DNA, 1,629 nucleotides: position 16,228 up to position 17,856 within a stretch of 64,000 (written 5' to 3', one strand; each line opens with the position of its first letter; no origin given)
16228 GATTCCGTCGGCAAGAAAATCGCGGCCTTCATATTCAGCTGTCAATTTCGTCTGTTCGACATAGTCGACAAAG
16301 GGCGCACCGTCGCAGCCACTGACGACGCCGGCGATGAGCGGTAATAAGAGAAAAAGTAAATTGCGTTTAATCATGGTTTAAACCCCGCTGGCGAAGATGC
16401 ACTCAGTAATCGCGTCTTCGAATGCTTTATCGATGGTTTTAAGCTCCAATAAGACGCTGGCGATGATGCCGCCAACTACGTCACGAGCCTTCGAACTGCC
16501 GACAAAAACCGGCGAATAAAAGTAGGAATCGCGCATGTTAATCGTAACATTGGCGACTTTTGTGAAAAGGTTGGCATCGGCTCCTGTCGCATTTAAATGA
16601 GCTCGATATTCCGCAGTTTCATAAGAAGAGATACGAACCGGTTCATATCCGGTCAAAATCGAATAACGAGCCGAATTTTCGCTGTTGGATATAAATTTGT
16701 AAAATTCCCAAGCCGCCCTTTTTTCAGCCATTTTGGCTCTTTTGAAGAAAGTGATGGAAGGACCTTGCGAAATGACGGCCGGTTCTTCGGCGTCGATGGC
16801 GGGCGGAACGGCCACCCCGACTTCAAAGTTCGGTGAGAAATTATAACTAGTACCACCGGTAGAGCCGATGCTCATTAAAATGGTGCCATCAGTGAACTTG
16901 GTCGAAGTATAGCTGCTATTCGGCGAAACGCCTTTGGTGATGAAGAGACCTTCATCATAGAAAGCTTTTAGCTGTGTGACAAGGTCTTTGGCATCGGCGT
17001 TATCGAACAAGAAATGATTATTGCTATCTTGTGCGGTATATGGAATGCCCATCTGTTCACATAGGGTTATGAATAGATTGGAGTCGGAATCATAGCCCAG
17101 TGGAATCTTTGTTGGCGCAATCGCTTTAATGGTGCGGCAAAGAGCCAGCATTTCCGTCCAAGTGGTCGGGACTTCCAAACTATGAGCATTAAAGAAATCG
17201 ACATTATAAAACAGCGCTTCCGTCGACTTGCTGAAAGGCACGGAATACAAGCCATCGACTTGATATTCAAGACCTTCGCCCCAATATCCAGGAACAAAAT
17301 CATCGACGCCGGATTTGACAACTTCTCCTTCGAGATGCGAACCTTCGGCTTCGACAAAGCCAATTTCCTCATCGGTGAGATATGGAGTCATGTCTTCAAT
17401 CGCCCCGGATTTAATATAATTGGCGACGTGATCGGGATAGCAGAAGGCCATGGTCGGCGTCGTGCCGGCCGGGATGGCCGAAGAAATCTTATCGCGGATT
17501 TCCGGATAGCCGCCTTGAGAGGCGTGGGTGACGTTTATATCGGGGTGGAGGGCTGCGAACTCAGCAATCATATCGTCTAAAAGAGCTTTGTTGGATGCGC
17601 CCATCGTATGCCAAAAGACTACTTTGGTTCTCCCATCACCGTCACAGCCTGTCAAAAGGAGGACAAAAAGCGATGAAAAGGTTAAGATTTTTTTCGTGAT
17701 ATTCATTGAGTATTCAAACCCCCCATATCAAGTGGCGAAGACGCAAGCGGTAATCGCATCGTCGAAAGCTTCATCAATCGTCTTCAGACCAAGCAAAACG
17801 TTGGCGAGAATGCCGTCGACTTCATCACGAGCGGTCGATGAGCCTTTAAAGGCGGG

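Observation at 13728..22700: Seven-gene operon coupling a surface staphylococcal-type nuclease to a CUT1 ABC importer: candidate nucleic-acid capture, degradation and uptake system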

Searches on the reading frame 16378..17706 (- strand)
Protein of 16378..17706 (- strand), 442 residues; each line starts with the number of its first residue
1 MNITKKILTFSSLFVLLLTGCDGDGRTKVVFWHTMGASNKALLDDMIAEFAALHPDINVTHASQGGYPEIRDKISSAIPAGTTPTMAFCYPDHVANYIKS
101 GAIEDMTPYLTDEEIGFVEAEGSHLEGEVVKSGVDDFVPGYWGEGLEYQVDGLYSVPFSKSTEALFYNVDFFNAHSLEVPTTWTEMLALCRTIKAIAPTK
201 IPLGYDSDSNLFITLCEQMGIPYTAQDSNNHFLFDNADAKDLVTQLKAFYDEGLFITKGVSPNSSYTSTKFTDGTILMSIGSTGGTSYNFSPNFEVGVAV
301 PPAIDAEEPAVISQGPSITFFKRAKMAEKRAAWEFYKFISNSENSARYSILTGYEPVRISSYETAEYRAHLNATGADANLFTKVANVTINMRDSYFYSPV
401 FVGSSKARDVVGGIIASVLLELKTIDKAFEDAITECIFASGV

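Call 3: search_protein_families(library=pfam, proteins=[window:16378-17706:-], max_evalue=0.01)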
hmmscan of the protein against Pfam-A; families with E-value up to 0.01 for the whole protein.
window:16378-17706:- (442 aa): 2 families
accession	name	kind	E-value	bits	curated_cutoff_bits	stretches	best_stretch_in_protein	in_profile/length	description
PF13416.11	SBP_bac_8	-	2.5e-39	136.2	27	1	46-370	2-274/279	Bacterial extracellular solute-binding protein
PF01547.30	SBP_bac_1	-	8.9e-29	101.9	26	1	42-344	9-305/307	Bacterial extracellular solute-binding protein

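Call 13: search_solved_structures(query=window:16378-17706:-, max_evalue=1e-8, show_alignments=1)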
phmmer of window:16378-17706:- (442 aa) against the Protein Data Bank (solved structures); distinct sequences matched with E-value up to 1e-8: 16.
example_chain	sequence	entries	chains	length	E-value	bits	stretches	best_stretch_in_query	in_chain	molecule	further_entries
7c0y_A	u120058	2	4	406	1.4e-25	93.3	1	26-371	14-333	Sugar ABC transporter, periplasmic sugar-binding protein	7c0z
7c0x_A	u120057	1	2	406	1.8e-25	93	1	26-371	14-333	Sugar ABC transporter, periplasmic sugar-binding protein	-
7c0f_A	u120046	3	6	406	2e-25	92.8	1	26-371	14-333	Sugar ABC transporter, periplasmic sugar-binding protein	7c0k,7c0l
7c0u_A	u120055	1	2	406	5.1e-25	91.5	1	26-371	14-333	Sugar ABC transporter, periplasmic sugar-binding protein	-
7c0t_A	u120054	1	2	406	5.3e-25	91.4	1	26-371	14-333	Sugar ABC transporter, periplasmic sugar-binding protein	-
7c0o_A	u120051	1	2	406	7e-25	91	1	26-371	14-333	Sugar ABC transporter, periplasmic sugar-binding protein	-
7c0r_A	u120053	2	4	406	1e-24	90.5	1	26-371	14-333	Sugar ABC transporter, periplasmic sugar-binding protein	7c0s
7c16_A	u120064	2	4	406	1e-24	90.5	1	153-371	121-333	Sugar ABC transporter, periplasmic sugar-binding protein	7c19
7c14_A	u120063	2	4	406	1.2e-24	90.2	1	26-371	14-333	Sugar ABC transporter, periplasmic sugar-binding protein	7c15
7c0v_A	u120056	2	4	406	1.5e-24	90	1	153-371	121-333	Sugar ABC transporter, periplasmic sugar-binding protein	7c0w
7c1b_A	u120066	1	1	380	3.9e-15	59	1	153-371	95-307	Sugar ABC transporter, periplasmic sugar-binding protein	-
6x84_A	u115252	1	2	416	3.4e-14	55.8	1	27-377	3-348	sn-glycerol-3-phosphate-binding periplasmic protein UgpB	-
4aq4_A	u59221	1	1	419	1.3e-13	53.9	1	27-377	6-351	SN-GLYCEROL-3-PHOSPHATE-BINDING PERIPLASMIC PROTEIN UGPB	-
1elj_A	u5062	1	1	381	3.3e-13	52.6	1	28-360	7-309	MALTODEXTRIN-BINDING PROTEIN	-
9lff_A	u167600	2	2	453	1.7e-09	40.4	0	16-380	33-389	SN-glycerol-3-phophate ABC transporter, periplasmic SN-glycerol-3-phosphate-binding protei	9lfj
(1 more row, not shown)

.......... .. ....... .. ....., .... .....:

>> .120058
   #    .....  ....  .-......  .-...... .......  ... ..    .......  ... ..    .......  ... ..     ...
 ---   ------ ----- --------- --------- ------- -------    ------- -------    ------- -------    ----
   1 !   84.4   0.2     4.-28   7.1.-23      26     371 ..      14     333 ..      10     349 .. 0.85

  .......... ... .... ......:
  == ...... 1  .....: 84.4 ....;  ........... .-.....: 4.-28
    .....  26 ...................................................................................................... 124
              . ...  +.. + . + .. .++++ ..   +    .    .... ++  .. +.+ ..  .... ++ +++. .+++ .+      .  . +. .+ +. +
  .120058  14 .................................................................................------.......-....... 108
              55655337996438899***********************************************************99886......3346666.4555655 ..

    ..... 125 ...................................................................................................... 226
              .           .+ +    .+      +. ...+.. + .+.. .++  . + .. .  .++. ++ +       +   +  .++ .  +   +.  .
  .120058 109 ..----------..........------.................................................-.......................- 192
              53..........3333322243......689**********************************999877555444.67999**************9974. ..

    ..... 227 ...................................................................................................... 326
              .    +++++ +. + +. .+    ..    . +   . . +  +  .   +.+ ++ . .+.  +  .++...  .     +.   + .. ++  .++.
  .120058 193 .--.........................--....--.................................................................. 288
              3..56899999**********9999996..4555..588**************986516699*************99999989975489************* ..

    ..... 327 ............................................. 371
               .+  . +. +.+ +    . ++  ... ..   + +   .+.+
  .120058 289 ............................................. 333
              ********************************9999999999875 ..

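Call 27: search_protein_families(library=ncbifam, proteins=[window:16378-17706:-], max_evalue=0.001)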
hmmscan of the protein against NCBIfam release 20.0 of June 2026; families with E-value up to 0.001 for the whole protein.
window:16378-17706:- (442 aa): 4 families
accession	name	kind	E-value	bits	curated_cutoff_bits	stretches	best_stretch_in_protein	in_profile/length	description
NF008211.0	PRK10974.1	equivalog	2.7e-16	59.2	411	1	23-373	23-367/439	sn-glycerol-3-phosphate ABC transporter substrate-binding protein UgpB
TIGR03850.1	bind_CPR_0540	equivalog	4.2e-11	42.1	299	1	36-195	43-193/437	carbohydrate ABC transporter substrate-binding protein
NF045826.1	lipo_P68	equivalog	1.6e-05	23.5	200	0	252-344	330-412/669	P68 family surface lipoprotein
TIGR03851.1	chitin_NgcE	equivalog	3.6e-05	22.9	399.65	1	151-197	151-197/450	N-acetylglucosamine/diacetylchitobiose ABC transporter substrate-binding protein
